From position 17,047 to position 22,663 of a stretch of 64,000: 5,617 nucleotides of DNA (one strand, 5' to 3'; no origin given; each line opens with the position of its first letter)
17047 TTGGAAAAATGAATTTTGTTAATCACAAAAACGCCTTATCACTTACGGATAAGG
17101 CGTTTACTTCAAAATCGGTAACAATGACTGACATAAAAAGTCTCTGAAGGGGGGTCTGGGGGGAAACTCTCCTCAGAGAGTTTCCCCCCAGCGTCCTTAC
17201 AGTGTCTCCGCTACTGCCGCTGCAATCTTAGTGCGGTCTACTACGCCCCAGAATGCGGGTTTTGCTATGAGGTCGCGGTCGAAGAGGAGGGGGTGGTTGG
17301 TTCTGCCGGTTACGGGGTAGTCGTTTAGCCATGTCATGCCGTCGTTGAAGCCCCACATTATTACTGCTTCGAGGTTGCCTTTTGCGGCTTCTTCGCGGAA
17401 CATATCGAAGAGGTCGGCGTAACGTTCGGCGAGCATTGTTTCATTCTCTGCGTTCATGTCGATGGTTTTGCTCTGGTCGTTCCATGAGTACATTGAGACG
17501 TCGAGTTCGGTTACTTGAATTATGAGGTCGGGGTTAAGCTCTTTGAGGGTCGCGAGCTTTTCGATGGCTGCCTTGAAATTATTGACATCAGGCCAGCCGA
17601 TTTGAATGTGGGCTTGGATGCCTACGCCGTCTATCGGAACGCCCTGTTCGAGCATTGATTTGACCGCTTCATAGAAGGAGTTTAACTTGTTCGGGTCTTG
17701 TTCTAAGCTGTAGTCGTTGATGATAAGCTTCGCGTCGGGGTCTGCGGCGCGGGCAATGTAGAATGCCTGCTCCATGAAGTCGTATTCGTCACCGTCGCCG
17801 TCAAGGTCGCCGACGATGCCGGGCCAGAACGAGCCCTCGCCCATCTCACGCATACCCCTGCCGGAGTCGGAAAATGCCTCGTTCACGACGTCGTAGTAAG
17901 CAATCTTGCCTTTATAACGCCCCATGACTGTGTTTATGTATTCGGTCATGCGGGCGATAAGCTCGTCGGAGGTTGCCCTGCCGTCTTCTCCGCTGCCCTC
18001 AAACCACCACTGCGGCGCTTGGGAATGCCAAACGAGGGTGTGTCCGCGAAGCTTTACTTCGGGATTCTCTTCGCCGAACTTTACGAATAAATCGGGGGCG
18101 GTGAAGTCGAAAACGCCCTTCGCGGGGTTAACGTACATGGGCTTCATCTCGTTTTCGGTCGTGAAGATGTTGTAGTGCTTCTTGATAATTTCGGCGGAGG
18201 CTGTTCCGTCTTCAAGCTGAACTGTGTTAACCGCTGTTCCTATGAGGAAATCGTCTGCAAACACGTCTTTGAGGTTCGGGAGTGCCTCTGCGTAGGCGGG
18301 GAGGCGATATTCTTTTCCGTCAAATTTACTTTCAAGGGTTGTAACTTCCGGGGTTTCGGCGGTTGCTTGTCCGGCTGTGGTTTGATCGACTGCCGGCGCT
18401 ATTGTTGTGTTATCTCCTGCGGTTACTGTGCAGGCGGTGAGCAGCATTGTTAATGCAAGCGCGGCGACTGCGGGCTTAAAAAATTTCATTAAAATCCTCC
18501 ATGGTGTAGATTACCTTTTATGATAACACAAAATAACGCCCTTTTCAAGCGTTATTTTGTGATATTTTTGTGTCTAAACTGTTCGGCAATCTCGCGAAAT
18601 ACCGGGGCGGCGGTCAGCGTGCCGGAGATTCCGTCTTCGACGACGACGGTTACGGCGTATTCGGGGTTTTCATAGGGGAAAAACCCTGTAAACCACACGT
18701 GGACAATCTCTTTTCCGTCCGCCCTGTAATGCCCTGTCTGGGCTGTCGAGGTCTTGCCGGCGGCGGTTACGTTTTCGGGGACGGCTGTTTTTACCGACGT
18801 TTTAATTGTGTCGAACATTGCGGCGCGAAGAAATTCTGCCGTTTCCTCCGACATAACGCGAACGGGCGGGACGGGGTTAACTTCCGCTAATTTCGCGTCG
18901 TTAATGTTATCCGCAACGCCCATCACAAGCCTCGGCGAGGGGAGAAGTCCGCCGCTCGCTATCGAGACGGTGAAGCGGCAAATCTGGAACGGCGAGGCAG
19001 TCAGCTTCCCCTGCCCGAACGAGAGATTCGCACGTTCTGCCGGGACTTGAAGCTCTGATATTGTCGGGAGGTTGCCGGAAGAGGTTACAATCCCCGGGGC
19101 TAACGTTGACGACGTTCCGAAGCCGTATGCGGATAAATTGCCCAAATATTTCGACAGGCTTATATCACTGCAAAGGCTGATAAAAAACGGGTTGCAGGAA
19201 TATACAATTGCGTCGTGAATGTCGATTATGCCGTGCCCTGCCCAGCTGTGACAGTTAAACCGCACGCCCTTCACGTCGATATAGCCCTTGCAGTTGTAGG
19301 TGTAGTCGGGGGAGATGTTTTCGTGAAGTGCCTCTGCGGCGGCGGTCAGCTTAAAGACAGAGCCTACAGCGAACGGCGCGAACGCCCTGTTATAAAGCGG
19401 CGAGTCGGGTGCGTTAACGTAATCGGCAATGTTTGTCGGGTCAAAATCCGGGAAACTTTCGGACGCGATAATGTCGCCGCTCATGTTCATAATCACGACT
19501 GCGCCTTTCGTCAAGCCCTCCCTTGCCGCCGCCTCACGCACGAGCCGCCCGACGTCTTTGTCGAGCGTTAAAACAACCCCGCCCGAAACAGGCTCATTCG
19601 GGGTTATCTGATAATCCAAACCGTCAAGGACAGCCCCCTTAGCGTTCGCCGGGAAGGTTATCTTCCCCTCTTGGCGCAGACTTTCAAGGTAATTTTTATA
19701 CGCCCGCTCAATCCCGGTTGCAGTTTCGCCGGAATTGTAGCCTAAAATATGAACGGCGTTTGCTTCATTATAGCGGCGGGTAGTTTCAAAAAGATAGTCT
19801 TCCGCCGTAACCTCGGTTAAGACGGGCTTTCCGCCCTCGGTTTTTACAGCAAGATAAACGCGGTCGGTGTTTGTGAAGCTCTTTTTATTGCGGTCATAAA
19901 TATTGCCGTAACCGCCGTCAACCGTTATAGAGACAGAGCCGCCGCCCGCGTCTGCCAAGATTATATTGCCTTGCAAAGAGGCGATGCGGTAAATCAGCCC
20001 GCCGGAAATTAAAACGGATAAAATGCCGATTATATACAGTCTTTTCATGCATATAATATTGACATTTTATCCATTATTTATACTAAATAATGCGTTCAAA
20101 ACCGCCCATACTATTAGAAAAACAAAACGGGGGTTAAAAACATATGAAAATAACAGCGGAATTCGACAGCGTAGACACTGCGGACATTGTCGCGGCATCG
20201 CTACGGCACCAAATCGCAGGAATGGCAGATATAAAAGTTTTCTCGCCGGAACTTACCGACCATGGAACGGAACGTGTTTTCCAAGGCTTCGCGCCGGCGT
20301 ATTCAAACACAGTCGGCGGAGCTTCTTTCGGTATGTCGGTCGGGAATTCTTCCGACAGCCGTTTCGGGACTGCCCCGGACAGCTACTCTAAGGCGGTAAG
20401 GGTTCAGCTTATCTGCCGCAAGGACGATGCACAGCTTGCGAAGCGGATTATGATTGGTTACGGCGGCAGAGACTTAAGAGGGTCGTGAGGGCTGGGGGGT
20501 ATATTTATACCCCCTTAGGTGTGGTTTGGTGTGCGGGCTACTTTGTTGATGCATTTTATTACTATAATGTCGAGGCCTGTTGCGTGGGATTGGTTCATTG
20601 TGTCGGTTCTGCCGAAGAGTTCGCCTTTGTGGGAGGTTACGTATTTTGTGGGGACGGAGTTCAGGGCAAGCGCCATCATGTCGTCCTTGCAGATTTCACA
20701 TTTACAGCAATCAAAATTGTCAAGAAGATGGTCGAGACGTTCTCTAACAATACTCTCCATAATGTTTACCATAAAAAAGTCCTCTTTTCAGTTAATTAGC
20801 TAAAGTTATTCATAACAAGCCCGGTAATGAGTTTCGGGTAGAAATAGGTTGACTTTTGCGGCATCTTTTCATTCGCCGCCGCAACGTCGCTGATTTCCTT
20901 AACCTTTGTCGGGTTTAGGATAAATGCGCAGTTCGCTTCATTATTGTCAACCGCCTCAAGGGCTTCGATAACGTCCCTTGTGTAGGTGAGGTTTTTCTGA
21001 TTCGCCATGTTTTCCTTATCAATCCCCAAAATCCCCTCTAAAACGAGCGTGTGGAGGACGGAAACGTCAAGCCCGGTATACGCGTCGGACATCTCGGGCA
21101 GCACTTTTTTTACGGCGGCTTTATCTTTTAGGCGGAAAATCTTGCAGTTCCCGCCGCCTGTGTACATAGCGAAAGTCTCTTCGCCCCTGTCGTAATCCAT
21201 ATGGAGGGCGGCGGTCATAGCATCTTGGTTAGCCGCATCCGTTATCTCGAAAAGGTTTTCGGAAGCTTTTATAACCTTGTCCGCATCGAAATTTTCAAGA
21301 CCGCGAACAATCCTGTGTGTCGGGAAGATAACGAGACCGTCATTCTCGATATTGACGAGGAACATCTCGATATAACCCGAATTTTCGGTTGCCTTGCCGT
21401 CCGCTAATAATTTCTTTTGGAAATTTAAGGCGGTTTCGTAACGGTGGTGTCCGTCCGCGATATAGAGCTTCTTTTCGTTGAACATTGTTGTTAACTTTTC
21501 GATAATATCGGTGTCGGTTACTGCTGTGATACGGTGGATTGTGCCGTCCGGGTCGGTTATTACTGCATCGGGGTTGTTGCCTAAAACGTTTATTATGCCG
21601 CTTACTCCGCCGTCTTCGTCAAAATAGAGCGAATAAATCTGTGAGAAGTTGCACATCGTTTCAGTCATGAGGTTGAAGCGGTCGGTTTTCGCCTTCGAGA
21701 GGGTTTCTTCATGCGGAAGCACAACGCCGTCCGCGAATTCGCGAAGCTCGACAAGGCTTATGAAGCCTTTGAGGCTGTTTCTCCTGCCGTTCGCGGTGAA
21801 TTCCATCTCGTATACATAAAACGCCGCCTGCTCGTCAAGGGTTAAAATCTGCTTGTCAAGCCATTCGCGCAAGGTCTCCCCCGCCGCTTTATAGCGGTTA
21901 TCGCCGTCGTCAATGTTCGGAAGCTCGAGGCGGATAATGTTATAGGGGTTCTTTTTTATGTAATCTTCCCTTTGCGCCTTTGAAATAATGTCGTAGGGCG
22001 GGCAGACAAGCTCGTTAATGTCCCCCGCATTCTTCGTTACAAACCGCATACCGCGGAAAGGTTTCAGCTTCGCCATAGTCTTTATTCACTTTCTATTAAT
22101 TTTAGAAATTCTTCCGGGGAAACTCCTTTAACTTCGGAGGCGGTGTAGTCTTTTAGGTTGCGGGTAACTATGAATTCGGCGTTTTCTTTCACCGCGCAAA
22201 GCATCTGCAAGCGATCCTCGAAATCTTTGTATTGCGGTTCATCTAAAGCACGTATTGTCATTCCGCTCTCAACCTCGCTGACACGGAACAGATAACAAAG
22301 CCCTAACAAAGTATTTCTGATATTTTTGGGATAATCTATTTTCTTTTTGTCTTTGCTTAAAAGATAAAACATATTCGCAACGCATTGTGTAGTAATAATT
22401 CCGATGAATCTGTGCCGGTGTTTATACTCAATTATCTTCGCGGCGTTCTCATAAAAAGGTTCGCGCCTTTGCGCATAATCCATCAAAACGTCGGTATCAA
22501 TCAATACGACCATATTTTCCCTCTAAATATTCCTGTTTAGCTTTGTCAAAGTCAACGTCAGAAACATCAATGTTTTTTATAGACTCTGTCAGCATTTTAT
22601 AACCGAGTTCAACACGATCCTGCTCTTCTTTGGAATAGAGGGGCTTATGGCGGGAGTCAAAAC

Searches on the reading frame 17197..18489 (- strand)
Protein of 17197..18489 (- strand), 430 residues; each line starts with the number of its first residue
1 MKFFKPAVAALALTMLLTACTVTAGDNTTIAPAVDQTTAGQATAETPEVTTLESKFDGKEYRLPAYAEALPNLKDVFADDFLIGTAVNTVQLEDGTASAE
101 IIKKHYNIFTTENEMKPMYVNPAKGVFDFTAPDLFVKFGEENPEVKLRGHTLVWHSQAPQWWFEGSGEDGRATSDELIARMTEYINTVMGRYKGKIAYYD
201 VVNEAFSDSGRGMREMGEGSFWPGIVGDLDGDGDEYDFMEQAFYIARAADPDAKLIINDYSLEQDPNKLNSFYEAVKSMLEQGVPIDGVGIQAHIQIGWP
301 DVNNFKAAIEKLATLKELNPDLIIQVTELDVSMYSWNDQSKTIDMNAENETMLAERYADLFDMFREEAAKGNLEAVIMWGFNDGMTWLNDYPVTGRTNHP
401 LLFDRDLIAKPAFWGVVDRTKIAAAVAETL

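Call 8: search_protein_families(library=pfam, proteins=[window:17197-18489:-], max_evalue=0.00001)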
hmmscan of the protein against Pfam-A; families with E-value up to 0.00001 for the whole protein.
window:17197-18489:- (430 aa): 1 family
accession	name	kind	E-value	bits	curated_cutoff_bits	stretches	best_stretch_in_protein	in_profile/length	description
PF00331.26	Glyco_hydro_10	-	2.3e-90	303.4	22.1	1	73-418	2-310/311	Glycosyl hydrolase family 10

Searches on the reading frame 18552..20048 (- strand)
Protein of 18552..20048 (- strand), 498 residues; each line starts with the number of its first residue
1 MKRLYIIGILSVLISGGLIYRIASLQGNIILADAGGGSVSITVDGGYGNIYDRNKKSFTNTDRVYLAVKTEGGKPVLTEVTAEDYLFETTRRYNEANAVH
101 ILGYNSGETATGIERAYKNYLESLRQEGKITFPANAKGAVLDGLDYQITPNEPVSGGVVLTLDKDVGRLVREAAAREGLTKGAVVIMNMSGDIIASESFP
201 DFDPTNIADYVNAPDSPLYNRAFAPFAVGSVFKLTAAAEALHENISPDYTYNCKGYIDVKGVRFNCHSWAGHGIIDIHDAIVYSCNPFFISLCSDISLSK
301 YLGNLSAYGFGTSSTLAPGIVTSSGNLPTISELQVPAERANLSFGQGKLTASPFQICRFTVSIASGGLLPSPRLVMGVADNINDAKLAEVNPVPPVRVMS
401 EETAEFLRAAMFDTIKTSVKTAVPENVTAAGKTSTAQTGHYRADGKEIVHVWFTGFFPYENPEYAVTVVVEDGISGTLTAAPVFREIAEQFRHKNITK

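Call 8: search_protein_families(library=pfam, proteins=[window:18552-20048:-], max_evalue=0.00001)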
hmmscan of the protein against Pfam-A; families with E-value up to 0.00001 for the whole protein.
window:18552-20048:- (498 aa): 1 family
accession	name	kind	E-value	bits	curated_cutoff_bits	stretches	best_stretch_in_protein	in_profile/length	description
PF00905.27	Transpeptidase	-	8.1e-42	143.9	22.1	1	182-488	1-298/299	Penicillin binding protein transpeptidase domain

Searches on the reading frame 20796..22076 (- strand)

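Call 8: search_protein_families(library=pfam, proteins=[window:20796-22076:-], max_evalue=0.00001)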
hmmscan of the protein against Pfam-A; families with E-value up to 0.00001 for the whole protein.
window:20796-22076:- (426 aa): 1 family
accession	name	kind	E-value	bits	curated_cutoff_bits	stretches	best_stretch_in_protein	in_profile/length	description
PF06245.16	DUF1015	-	6.3e-86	288.7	25.8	1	4-323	1-316/325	Protein of unknown function (DUF1015)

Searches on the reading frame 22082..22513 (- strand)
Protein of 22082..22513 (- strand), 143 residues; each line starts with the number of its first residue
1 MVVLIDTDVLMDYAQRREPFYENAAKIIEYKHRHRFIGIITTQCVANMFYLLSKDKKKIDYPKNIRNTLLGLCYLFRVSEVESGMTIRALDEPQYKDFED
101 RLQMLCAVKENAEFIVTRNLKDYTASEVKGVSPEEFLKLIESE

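Call 64: search_protein_families(library=pfam, proteins=[window:22082-22513:-], max_evalue=0.0001)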
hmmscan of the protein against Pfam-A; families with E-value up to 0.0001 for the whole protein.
window:22082-22513:- (143 aa): 1 family
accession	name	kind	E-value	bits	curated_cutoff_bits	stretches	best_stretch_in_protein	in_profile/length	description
PF13470.12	PIN_3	-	6.9e-18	66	27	1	3-120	2-114/115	PIN domain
